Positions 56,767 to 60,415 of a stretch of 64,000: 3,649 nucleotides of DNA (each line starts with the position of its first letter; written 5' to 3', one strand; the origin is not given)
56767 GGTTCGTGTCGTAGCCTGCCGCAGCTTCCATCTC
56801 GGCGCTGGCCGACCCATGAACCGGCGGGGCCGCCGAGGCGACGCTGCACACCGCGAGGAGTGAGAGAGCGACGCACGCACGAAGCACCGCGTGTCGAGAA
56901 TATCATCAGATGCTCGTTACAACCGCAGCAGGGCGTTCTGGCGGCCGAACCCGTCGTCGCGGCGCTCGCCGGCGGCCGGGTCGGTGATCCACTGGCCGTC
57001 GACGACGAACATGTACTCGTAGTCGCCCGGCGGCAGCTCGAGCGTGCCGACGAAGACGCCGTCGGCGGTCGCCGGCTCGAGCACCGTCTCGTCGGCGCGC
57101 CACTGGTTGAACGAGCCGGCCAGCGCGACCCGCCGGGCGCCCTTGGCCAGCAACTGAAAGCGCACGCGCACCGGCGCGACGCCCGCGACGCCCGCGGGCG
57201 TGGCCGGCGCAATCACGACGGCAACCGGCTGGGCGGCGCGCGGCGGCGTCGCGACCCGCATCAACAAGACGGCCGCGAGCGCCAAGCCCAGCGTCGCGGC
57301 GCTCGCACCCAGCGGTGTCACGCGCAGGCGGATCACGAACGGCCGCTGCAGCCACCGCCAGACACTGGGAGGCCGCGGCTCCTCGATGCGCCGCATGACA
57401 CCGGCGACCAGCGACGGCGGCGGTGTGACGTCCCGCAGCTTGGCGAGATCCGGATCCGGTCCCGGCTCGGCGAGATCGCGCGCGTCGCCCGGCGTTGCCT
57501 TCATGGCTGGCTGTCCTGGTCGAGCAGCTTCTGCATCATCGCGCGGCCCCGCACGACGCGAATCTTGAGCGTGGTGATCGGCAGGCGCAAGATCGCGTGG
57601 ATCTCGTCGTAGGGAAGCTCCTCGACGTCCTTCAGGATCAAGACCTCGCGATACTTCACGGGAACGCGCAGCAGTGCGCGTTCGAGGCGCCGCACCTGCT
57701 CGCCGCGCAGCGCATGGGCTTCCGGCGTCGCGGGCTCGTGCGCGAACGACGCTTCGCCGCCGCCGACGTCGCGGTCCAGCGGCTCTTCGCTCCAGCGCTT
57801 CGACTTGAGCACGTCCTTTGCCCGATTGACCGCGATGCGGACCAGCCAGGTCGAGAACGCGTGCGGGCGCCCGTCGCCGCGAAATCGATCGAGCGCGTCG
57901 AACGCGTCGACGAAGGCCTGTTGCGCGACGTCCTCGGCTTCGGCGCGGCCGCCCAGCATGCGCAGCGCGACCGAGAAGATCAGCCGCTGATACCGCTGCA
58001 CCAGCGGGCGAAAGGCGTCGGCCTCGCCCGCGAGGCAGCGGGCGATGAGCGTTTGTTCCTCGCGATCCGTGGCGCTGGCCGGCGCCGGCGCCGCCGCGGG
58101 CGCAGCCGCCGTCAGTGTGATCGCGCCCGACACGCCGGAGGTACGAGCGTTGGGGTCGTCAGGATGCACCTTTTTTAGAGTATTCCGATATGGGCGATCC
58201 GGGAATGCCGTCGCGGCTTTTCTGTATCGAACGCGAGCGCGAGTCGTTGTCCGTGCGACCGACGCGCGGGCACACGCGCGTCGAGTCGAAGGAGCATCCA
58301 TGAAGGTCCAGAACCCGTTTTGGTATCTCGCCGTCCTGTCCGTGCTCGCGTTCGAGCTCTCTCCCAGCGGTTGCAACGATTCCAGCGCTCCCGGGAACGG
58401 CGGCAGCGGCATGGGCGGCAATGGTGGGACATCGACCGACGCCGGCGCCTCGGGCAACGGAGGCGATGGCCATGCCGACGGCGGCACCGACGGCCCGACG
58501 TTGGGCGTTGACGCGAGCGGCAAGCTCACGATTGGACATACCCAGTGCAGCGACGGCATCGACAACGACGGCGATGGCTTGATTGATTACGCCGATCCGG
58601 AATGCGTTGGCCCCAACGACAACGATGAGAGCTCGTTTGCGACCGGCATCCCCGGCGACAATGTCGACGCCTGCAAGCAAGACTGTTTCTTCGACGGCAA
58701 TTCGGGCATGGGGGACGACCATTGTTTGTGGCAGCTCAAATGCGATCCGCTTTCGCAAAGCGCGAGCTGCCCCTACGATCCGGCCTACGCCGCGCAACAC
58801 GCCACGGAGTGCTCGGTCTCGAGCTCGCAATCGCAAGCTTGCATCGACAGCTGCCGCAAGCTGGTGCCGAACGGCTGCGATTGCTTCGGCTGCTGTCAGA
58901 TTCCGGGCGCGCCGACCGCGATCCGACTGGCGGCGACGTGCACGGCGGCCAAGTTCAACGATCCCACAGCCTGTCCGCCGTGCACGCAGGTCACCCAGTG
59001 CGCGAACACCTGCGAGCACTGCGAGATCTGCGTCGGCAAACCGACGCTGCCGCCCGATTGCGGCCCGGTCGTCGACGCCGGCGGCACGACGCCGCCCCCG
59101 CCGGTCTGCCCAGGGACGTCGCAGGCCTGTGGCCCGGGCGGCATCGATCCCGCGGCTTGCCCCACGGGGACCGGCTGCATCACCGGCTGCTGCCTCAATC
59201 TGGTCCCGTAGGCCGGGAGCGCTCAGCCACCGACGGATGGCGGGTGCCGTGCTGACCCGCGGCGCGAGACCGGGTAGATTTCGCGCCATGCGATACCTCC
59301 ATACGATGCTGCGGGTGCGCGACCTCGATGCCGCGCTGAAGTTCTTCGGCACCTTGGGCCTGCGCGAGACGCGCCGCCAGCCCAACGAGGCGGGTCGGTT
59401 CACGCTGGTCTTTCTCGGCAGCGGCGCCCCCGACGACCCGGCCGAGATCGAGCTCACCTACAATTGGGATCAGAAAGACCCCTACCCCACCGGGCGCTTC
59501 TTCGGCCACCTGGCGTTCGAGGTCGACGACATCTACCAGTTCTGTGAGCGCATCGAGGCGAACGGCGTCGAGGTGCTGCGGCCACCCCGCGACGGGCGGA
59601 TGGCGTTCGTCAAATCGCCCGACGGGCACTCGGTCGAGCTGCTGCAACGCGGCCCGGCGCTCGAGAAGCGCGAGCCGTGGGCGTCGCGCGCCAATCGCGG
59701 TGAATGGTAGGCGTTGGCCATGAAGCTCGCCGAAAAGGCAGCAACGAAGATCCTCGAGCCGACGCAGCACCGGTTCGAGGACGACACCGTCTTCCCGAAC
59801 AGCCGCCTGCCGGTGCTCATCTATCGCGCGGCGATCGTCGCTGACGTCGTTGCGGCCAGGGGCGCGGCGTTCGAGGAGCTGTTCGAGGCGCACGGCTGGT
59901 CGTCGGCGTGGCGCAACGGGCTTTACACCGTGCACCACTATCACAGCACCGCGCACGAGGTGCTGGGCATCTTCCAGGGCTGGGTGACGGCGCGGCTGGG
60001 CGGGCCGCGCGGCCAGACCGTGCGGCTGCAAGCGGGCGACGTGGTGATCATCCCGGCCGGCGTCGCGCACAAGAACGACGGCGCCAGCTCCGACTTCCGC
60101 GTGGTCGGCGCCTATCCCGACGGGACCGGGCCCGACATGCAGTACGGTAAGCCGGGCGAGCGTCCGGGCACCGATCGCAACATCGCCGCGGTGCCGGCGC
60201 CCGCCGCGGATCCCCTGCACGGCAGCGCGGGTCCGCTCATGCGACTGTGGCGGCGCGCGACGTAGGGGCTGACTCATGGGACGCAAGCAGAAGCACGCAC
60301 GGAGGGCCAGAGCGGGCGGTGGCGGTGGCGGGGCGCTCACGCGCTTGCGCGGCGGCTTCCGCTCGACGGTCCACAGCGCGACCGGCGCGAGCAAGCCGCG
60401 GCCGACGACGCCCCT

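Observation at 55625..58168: ECF sigma / anti-sigma pair whose anti-sigma sensor domain is a CBM48/AMPK-beta-type carbohydrate-binding fold, duplicated in the next gene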

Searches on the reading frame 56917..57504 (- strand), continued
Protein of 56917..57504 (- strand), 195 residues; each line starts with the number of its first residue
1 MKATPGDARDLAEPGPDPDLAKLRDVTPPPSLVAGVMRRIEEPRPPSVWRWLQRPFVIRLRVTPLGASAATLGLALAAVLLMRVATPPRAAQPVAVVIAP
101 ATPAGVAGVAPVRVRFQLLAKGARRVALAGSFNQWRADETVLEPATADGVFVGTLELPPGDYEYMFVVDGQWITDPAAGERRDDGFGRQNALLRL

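Call 75: search_protein_representatives(alignment_id=A1)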
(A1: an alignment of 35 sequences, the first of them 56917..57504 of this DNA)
Query: 35 sequences, 191 profile positions. Proteins with E-value up to 0.001 (for the whole library): 19485; up to 1e-10: 9790; up to 1e-30: 854. The best 150 are listed.
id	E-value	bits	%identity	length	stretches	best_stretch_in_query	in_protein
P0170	2.3e-234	787.5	-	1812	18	108-181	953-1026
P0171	3.3e-151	516.3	-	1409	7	112-189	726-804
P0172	8.0e-121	417.2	-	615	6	112-191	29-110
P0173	2.6e-111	386.1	-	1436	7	100-168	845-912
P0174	9.5e-107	371.3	-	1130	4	98-191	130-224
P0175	7.2e-103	358.6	-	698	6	81-168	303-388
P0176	6.1e-101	352.3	-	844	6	78-191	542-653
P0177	9.8e-95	332.1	-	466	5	97-190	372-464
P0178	1.5e-94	331.5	-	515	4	97-191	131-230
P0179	1.5e-93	328.3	-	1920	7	108-188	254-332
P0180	5.9e-93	326.3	-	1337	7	98-190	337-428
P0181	6.8e-91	319.5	-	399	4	98-191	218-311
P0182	9.8e-91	319.0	-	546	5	77-191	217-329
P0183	1.9e-90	318.1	-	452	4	96-190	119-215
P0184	1.9e-88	311.6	-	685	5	99-184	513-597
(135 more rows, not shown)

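Call 78: search_solved_structures(query=A4, max_evalue=10, show_alignments=3)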
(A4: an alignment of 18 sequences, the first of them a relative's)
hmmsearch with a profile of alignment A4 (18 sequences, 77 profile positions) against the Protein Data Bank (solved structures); distinct sequences matched with E-value up to 10: 9.
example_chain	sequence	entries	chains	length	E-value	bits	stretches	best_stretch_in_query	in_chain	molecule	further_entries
5wuq_C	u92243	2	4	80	3.8e-06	30.6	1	4-67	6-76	Anti-sigma-W factor RsiW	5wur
2mi2_A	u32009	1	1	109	0.17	15.6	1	7-46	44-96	Sec-independent protein translocase protein TatB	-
9dzz_B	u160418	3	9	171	0.2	15.5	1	7-49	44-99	Sec-independent protein translocase protein TatB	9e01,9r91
1or7_C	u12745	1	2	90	0.37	14.6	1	6-66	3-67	Sigma-E factor negative regulatory protein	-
2hh7_A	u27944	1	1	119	0.44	14.3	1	20-71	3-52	Hypothetical protein CsoR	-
7vty_A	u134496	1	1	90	0.46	14.3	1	15-47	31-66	de novo designed protein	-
5t5s_A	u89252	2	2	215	0.97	13.2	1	24-63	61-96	Alanine--tRNA ligase, cytoplasmic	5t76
11cm_A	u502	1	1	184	1.4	12.7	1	22-55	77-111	ZnO7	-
30iz_A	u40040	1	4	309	1.6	12.5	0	35-71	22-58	Malate dehydrogenase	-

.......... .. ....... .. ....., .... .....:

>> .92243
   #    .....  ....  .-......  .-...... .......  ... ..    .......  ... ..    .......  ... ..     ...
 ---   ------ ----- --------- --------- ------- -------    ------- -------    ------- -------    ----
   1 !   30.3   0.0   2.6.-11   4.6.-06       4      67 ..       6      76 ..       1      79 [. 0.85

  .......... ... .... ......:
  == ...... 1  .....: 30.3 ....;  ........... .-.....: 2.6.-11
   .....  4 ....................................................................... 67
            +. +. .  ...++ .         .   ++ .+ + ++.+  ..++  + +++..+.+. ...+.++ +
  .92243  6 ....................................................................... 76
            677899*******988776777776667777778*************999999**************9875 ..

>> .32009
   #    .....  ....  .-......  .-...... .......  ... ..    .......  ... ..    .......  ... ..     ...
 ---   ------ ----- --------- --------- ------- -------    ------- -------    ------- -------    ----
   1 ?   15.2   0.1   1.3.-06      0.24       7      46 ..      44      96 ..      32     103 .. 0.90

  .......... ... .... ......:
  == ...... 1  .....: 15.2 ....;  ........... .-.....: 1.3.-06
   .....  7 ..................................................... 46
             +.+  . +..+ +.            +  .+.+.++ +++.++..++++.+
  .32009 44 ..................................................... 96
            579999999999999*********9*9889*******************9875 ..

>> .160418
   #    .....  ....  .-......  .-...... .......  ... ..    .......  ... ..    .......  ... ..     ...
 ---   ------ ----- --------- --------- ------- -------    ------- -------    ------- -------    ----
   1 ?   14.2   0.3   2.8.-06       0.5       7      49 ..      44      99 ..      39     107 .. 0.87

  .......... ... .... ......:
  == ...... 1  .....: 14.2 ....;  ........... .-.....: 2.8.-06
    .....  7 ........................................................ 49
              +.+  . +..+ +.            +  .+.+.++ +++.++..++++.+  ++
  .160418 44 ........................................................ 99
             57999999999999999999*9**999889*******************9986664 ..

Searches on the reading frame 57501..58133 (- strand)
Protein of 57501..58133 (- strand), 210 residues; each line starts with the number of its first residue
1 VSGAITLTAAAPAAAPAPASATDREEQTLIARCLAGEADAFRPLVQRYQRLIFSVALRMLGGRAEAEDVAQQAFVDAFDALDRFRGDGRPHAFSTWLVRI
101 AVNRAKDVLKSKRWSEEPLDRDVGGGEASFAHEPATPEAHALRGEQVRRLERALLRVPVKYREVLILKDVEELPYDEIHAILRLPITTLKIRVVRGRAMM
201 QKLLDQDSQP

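Call 34: search_protein_families(library=ncbifam, proteins=[window:57501-58133:-], max_evalue=0.01)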
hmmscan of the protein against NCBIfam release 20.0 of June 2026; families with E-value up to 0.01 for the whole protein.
window:57501-58133:- (210 aa): 93 families (the best 25 are shown)
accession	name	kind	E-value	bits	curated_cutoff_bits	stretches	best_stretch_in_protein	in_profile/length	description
NF008888.0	PRK11922.1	equivalog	1.4e-38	132.9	204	1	18-207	9-199/231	RNA polymerase sigma factor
NF007223.0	PRK09641.1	equivalog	1e-37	129.8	209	1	27-205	6-185/187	RNA polymerase sigma factor SigW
TIGR02948.1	SigW_bacill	equivalog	6.6e-33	114.3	243.1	1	29-204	8-184/187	RNA polymerase sigma factor SigW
TIGR02939.1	RpoE_Sigma70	equivalog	5.6e-32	111.3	236.15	1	24-203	5-185/190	RNA polymerase sigma factor RpoE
NF009171.0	PRK12518.1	equivalog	1.2e-31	110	208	1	20-207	8-187/191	RNA polymerase sigma factor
NF007225.0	PRK09643.1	equivalog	1.5e-28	99.9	190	1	21-206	9-184/204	RNA polymerase sigma factor SigM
NF004113.0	PRK05602.1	equivalog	1.7e-28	99.7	208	1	14-208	20-205/211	RNA polymerase sigma factor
TIGR02937.1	sigma70-ECF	superfamily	3.3e-28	98.4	42.9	1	39-204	1-165/165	sigma-70 family RNA polymerase sigma factor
NF009166.1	PRK12513.1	equivalog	3.5e-27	95.4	206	1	22-203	5-185/193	RNA polymerase sigma factor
NF009185.0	PRK12533.1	equivalog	2.5e-26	92.7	248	1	21-207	11-196/231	RNA polymerase sigma factor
NF006930.0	PRK09415.1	subfamily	8.8e-24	84.3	198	1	39-206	16-177/179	RNA polymerase factor sigma C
NF009176.0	PRK12524.1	equivalog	1.1e-22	80.8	264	1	20-205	7-185/196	RNA polymerase sigma factor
NF007216.0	PRK09638.1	equivalog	2.1e-21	76.5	194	1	24-207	3-177/180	RNA polymerase sigma factor SigY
NF009172.0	PRK12519.1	subfamily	3.1e-21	75.8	222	1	18-206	8-191/194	RNA polymerase sigma factor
NF007229.0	PRK09647.1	equivalog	9.5e-20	70.9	265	1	37-208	42-206/220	RNA polymerase sigma factor SigE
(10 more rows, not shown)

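Call 70: search_solved_structures(query=window:57501-58133:-, max_evalue=1e-8)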
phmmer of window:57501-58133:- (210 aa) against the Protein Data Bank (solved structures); distinct sequences matched with E-value up to 1e-8: 17.
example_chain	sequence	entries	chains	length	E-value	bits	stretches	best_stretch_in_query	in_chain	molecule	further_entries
5wuq_A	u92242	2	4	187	8.4e-27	97.5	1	32-204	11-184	ECF RNA polymerase sigma factor SigW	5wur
6in7_B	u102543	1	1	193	2.2e-26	96.2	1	22-204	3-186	RNA polymerase sigma-H factor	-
8z6g_B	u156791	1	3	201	2.2e-26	96.2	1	22-204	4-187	RNA polymerase sigma factor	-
6jbq_F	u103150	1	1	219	4.9e-23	85.3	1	21-200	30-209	ECF RNA polymerase sigma-E factor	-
1or7_A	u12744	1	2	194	6.4e-23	84.9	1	25-200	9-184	RNA polymerase sigma-E factor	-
4cxf_A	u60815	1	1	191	4.8e-15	59.2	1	26-209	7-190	RNA POLYMERASE SIGMA FACTOR CNRH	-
2map_A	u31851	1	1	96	1.3e-14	57.8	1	25-111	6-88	RNA polymerase sigma factor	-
2mao_A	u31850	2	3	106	1.4e-14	57.7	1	25-111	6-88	RNA polymerase sigma factor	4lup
9m9d_F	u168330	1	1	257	1.6e-13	54.3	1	40-202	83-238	ECF RNA polymerase sigma factor SigE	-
9m9e_F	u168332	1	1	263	1.7e-13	54.2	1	40-202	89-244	ECF RNA polymerase sigma factor SigE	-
9m98_F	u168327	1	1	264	1.7e-13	54.1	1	40-202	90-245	ECF RNA polymerase sigma factor SigE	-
5zx2_F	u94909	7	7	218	2.6e-12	50.2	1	15-204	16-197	ECF RNA polymerase sigma factor SigH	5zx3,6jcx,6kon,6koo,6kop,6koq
5or5_A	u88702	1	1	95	3e-12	50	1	25-111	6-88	ECF RNA polymerase sigma-E factor,ECF RNA polymerase sigma factor SigW,ECF RNA polymerase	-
6jcy_F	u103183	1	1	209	7e-11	45.6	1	14-204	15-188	ECF RNA polymerase sigma factor SigH,ECF RNA polymerase sigma factor SigE,ECF RNA polymera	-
7qh5_A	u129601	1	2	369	4.4e-10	43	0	9-127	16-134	RNA polymerase sigma factor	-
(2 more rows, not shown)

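Call 71: search_protein_families(library=padloc, proteins=[window:57501-58133:-], max_evalue=0.001)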
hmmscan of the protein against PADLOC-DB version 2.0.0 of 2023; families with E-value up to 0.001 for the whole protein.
window:57501-58133:- (210 aa): 0 families

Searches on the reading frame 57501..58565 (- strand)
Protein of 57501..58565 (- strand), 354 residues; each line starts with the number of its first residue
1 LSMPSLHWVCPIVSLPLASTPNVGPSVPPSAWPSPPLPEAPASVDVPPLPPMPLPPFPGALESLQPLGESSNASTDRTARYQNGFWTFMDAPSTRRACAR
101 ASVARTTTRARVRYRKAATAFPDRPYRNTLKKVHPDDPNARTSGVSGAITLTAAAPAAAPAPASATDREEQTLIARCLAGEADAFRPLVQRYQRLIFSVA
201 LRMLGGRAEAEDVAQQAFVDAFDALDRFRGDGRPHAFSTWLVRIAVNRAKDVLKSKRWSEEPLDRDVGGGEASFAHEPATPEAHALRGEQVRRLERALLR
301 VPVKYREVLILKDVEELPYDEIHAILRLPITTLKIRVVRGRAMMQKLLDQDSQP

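Call 3: search_protein_families(library=pfam, proteins=[window:57501-58565:-], max_evalue=0.01)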
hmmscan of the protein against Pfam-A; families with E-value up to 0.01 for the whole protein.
window:57501-58565:- (354 aa): 2 families
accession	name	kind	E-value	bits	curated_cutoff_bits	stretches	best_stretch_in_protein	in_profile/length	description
PF04542.20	Sigma70_r2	-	7.7e-19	67.7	24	1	188-258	1-70/71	Sigma-70 region 2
PF08281.18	Sigma70_r4_2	-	1.6e-09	37.7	25.7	1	292-344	2-54/54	Sigma-70, region 4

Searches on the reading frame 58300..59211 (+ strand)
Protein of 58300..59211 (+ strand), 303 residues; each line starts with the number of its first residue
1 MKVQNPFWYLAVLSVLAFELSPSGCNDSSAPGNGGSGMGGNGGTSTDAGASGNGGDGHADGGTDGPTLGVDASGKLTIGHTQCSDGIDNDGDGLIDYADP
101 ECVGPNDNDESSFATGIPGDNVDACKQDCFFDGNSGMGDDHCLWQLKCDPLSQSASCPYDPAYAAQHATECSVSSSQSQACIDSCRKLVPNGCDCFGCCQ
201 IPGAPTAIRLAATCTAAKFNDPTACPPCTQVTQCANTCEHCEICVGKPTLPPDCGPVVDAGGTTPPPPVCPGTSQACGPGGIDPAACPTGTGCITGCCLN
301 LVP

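Call 34: search_protein_families(library=ncbifam, proteins=[window:58300-59211:+], max_evalue=0.01)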
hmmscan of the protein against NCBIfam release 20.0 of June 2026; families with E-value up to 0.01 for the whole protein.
window:58300-59211:+ (303 aa): 1 family
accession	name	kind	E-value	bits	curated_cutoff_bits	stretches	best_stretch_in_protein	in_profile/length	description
NF033662.1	acid_disulf_rpt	repeat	1.4e-09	37.5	41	1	81-104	5-28/32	acidic double-disulfide repeat-containing protein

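Call 71: search_protein_families(library=padloc, proteins=[window:58300-59211:+], max_evalue=0.001)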
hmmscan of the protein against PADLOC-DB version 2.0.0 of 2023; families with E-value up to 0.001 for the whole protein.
window:58300-59211:+ (303 aa): 0 families

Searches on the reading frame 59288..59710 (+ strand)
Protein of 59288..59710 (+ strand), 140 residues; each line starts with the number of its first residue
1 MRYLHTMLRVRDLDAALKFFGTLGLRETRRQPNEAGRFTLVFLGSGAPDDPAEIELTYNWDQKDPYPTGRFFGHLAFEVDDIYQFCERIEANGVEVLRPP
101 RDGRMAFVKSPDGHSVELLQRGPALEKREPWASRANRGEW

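Call 28: search_protein_families(library=pfam, proteins=[window:59288-59710:+], max_evalue=0.001)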
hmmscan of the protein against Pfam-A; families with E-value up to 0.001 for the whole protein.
window:59288-59710:+ (140 aa): 2 families
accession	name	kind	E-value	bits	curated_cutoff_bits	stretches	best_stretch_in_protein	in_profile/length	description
PF00903.31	Glyoxalase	-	4.1e-19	69.6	20.6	1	4-118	3-121/121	Glyoxalase/Bleomycin resistance protein/Dioxygenase superfamily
PF13669.12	Glyoxalase_4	-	2.3e-13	50.8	27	1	5-104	2-102/109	Glyoxalase/Bleomycin resistance protein/Dioxygenase superfamily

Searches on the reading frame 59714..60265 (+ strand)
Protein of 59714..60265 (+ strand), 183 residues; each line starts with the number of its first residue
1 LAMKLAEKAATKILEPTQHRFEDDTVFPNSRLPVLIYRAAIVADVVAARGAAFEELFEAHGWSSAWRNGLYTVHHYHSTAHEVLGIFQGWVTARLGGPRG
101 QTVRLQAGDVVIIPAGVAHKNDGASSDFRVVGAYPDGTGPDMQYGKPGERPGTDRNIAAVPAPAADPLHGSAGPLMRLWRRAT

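Call 28: search_protein_families(library=pfam, proteins=[window:59714-60265:+], max_evalue=0.001)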
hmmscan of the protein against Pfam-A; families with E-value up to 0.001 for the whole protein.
window:59714-60265:+ (183 aa): 2 families
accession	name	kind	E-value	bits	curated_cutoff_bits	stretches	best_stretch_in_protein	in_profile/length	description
PF07883.17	Cupin_2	-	2e-06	27.9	27.2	1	73-121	12-56/70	Cupin domain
PF00190.28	Cupin_1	-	0.00017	21.6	22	1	74-130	48-110/151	Cupin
